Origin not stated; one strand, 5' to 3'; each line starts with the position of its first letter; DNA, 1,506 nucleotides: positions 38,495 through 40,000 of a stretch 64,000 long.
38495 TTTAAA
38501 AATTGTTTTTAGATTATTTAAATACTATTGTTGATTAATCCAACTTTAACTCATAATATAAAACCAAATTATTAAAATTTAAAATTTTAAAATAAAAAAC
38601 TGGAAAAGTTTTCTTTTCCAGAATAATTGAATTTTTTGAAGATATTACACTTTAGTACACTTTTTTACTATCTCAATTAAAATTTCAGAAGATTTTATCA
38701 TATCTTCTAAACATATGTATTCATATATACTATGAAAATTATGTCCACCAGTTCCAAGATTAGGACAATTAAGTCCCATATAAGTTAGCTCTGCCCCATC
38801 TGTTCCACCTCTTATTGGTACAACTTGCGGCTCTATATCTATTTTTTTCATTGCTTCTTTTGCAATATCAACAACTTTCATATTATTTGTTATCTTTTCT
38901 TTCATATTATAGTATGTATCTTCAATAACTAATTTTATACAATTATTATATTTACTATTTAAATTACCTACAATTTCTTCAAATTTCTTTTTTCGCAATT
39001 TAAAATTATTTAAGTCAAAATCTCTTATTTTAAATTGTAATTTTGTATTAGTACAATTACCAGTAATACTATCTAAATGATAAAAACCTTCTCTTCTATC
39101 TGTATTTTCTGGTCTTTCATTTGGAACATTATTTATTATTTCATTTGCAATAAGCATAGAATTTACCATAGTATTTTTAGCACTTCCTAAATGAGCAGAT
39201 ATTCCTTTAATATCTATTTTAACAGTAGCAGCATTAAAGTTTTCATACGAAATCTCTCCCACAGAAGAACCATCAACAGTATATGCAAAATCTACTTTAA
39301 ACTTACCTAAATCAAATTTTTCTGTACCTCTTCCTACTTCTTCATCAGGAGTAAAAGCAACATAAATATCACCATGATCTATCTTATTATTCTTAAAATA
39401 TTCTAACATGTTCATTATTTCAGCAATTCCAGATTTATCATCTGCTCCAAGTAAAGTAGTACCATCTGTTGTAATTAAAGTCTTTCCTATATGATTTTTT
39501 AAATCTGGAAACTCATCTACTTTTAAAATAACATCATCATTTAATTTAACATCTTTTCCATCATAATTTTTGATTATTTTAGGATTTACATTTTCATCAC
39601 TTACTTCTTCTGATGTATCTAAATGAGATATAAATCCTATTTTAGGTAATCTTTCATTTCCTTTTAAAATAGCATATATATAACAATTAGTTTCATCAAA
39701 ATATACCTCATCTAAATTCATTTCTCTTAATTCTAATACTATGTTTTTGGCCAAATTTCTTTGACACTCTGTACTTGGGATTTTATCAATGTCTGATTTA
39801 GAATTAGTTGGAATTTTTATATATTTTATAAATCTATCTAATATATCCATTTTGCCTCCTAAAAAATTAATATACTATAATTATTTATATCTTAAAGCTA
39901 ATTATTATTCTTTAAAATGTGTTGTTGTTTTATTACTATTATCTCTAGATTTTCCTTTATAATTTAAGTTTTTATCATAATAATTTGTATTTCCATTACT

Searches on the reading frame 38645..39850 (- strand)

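Call 77: search_protein_families(library=ncbifam, proteins=[window:38645-39850:-], max_evalue=1e-20)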
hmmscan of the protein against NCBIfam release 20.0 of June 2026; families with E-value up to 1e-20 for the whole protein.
window:38645-39850:- (401 aa): 4 families
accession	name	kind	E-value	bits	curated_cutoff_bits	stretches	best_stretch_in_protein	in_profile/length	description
NF003976.0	PRK05469.1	subfamily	8.4e-164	545.3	255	1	2-399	4-406/409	tripeptide aminopeptidase PepT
NF009920.0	PRK13381.1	subfamily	6.7e-143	476.4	293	1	2-399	8-409/412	peptidase T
TIGR01882.1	peptidase-T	equivalog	3.1e-140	467.7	285.75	1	2-398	4-406/410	peptidase T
TIGR01883.1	PepT-like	hypoth_equivalog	4e-39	134.6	274.25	1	119-395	82-360/361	peptidase T-like protein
